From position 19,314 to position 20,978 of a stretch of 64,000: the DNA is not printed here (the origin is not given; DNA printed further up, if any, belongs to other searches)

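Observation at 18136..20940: Stand-alone UbiX / UbiD-family decarboxylase pair flanked by a DUF2390-like gene, in a non-ubiquinone context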

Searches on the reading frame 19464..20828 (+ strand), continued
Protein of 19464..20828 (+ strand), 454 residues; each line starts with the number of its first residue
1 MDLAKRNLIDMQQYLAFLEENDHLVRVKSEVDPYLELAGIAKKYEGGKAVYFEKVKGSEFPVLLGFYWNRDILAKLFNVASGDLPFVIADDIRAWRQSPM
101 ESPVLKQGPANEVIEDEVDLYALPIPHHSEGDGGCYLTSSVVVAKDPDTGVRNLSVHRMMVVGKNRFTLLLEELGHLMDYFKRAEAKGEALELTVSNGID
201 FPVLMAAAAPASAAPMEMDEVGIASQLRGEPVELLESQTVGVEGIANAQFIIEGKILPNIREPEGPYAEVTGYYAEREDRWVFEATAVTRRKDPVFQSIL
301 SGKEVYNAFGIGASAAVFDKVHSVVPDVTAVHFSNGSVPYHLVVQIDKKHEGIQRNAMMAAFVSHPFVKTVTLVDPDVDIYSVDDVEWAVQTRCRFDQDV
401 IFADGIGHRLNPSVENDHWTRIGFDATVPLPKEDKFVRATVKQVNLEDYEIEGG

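Call 44: search_protein_representatives(protein=window:19464-20828:+)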
Query: 454 residues. Proteins with E-value up to 0.001 (for the whole library): 4999; up to 1e-10: 2475; up to 1e-30: 640. The best 150 are listed.
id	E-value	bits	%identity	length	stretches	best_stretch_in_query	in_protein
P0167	2.8e-142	491.2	50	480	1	2-452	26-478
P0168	2.0e-135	468.6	68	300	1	1-300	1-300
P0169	3.6e-104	365.6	43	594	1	5-453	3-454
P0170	1.4e-103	363.6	44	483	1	10-452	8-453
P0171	3.6e-102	359.0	42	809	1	7-450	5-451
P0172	1.8e-94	333.6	68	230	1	192-413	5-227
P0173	5.6e-92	325.4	39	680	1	4-451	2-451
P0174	1.5e-87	310.8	38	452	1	10-453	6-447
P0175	3.1e-85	303.2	40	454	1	10-445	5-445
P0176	1.2e-84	301.2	38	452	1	10-449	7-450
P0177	4.3e-79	283.0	35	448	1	8-435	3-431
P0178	2.1e-78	280.7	44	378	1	7-326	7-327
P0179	1.3e-76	274.8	44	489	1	35-367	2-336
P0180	2.6e-74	267.2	37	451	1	9-439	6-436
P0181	2.2e-73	264.1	38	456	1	8-435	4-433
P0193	4.4e-67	243.4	39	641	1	7-434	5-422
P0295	8.7e-52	193.0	32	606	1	9-452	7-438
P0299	1.3e-51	192.3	34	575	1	18-439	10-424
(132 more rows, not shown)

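Call 48: search_protein_families(library=pfam, proteins=[L018:14187-15701:+, L018:17578-18102:+, L018:18150-19592:+, L018:19589-20197:+, L018:20201-20776:+, L029:11592-12983:-, L017:2917-3696:-, L017:3932-4744:-, L017:954-1280:+, L029:14889-17540:-], max_evalue=0.00001)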
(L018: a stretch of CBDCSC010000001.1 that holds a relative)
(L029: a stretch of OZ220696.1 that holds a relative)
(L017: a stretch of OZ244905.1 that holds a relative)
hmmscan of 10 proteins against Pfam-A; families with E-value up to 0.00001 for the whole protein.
L018:14187-15701:+ (504 aa): 1 family
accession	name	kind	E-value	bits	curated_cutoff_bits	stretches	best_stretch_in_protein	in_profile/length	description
PF01425.27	Amidase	-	1.9e-87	294.6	27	1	81-487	40-443/445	Amidase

L018:17578-18102:+ (174 aa): 1 family
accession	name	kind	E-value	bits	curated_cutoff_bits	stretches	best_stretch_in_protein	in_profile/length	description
PF00116.26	COX2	-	3.7e-08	33.8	22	0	103-169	53-115/120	Cytochrome C oxidase subunit II, periplasmic domain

L018:18150-19592:+ (480 aa): 1 family
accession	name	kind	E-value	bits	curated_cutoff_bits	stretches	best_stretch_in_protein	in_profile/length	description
PF00115.25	COX1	-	4.7e-47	161.3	34.8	1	19-448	3-426/436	Cytochrome C and Quinol oxidase polypeptide I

L018:19589-20197:+ (202 aa): 1 family
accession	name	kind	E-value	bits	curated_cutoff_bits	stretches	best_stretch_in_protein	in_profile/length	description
PF02630.20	SCO1-SenC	-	7.5e-13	49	22.8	1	56-177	9-128/134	SCO1/SenC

L018:20201-20776:+ (191 aa): 0 families

L029:11592-12983:- (463 aa): 2 families
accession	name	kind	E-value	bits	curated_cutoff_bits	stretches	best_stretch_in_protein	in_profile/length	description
PF01979.26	Amidohydro_1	-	8e-26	91.5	25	1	92-451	1-344/345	Amidohydrolase family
PF07969.17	Amidohydro_3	-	7.4e-12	45.9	29.7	0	391-449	407-468/472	Amidohydrolase family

L017:2917-3696:- (259 aa): 1 family
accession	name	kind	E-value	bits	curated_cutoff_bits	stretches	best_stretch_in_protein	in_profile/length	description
PF03328.21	HpcH_HpaI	-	3.5e-53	180.6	25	1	18-244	1-220/221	HpcH/HpaI aldolase/citrate lyase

L017:3932-4744:- (270 aa): 0 families

L017:954-1280:+ (108 aa): 0 families

L029:14889-17540:- (883 aa): 3 families
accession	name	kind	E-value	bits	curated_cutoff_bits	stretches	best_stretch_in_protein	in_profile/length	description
PF02738.23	MoCoBD_1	-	1.6e-68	230.9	27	1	207-444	5-241/244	Molybdopterin cofactor-binding domain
PF20256.3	MoCoBD_2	-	1.9e-62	211.8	27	1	474-762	4-283/283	Molybdopterin cofactor-binding domain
PF01315.27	Ald_Xan_dh_C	-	2.5e-28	99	31.3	1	80-185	1-109/110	Aldehyde oxidase and xanthine dehydrogenase, a/b hammerhead domain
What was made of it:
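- Other contexts (molybdenum hydroxylase, amidase, amidohydrolase) point to other N-heteroaromatic acids (call 48).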

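Call 89: search_protein_families(library=pfam, proteins=[P0169, P0171, P0173, P0193, P0167, P0295, P0299], max_evalue=0.00001)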
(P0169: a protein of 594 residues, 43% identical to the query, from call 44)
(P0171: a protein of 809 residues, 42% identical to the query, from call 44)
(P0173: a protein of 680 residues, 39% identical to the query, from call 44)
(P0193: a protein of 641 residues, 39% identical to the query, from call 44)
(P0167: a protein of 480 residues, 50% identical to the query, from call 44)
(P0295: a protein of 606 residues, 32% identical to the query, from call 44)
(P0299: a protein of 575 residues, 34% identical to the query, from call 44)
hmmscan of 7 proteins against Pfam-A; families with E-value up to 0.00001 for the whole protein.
P0169 (594 aa): 3 families
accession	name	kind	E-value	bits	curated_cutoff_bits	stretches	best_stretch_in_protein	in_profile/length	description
PF01977.22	UbiD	-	3.9e-44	150.8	23.3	1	106-301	7-204/206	3-octaprenyl-4-hydroxybenzoate carboxy-lyase Rift-related domain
PF20696.2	UbiD_C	-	5.4e-30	104.4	24.2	1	309-427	5-127/127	3-octaprenyl-4-hydroxybenzoate carboxy-lyase C-terminal domain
PF20695.2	UbiD_N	-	3.2e-14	53.2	24.3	1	13-85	1-72/78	3-octaprenyl-4-hydroxybenzoate carboxy-lyase N-terminal domain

P0171 (809 aa): 3 families
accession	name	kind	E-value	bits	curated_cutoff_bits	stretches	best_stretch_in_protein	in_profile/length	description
PF01977.22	UbiD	-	2.6e-47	161.1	23.3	1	107-301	8-204/206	3-octaprenyl-4-hydroxybenzoate carboxy-lyase Rift-related domain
PF20696.2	UbiD_C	-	2.6e-28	99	24.2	1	309-427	5-127/127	3-octaprenyl-4-hydroxybenzoate carboxy-lyase C-terminal domain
PF20695.2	UbiD_N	-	1.8e-12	47.6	24.3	1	13-87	1-74/78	3-octaprenyl-4-hydroxybenzoate carboxy-lyase N-terminal domain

P0173 (680 aa): 3 families
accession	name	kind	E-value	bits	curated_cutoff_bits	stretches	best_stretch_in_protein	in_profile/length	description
PF01977.22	UbiD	-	4.7e-44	150.5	23.3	1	113-300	18-204/206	3-octaprenyl-4-hydroxybenzoate carboxy-lyase Rift-related domain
PF20696.2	UbiD_C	-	1.6e-29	102.9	24.2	1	308-426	5-127/127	3-octaprenyl-4-hydroxybenzoate carboxy-lyase C-terminal domain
PF20695.2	UbiD_N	-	4.1e-11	43.2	24.3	1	13-82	1-69/78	3-octaprenyl-4-hydroxybenzoate carboxy-lyase N-terminal domain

P0193 (641 aa): 3 families
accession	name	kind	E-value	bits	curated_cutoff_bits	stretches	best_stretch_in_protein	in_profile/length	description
PF20696.2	UbiD_C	-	3.8e-27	95.2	24.2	1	295-414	4-127/127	3-octaprenyl-4-hydroxybenzoate carboxy-lyase C-terminal domain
PF01977.22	UbiD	-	4.8e-20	72.1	23.3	1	105-263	6-165/206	3-octaprenyl-4-hydroxybenzoate carboxy-lyase Rift-related domain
PF20695.2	UbiD_N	-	1.4e-15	57.6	24.3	1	13-91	1-78/78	3-octaprenyl-4-hydroxybenzoate carboxy-lyase N-terminal domain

P0167 (480 aa): 3 families
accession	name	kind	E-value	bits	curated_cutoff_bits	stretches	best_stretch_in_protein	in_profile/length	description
PF01977.22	UbiD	-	2e-54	184.4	23.3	1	130-327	6-205/206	3-octaprenyl-4-hydroxybenzoate carboxy-lyase Rift-related domain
PF20696.2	UbiD_C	-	9.5e-31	106.9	24.2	1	333-452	4-127/127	3-octaprenyl-4-hydroxybenzoate carboxy-lyase C-terminal domain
PF20695.2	UbiD_N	-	1.1e-15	57.9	24.3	1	39-115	1-77/78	3-octaprenyl-4-hydroxybenzoate carboxy-lyase N-terminal domain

P0295 (606 aa): 3 families
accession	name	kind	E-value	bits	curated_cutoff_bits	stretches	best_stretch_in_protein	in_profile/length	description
PF01977.22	UbiD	-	1.7e-33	116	23.3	1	103-296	8-205/206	3-octaprenyl-4-hydroxybenzoate carboxy-lyase Rift-related domain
PF20696.2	UbiD_C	-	5.1e-17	62.5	24.2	1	301-399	3-104/127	3-octaprenyl-4-hydroxybenzoate carboxy-lyase C-terminal domain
PF20695.2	UbiD_N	-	1.2e-16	61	24.3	1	14-90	2-78/78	3-octaprenyl-4-hydroxybenzoate carboxy-lyase N-terminal domain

P0299 (575 aa): 4 families
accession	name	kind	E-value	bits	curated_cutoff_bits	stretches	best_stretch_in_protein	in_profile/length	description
PF01977.22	UbiD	-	9.8e-55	185.4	23.3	1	97-288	8-204/206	3-octaprenyl-4-hydroxybenzoate carboxy-lyase Rift-related domain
PF20696.2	UbiD_C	-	2.7e-29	102.2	24.2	1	294-412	2-127/127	3-octaprenyl-4-hydroxybenzoate carboxy-lyase C-terminal domain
PF01989.23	AcnX_swivel_put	-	4.3e-18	65.4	27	1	477-544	12-79/80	Aconitase X swivel domain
PF20695.2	UbiD_N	-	4e-13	49.7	24.3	1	7-81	1-74/78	3-octaprenyl-4-hydroxybenzoate carboxy-lyase N-terminal domain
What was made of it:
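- Tried and rejected: Long homologues of the AnInD clade (594-809 aa): no extra Pfam domains (call 89).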
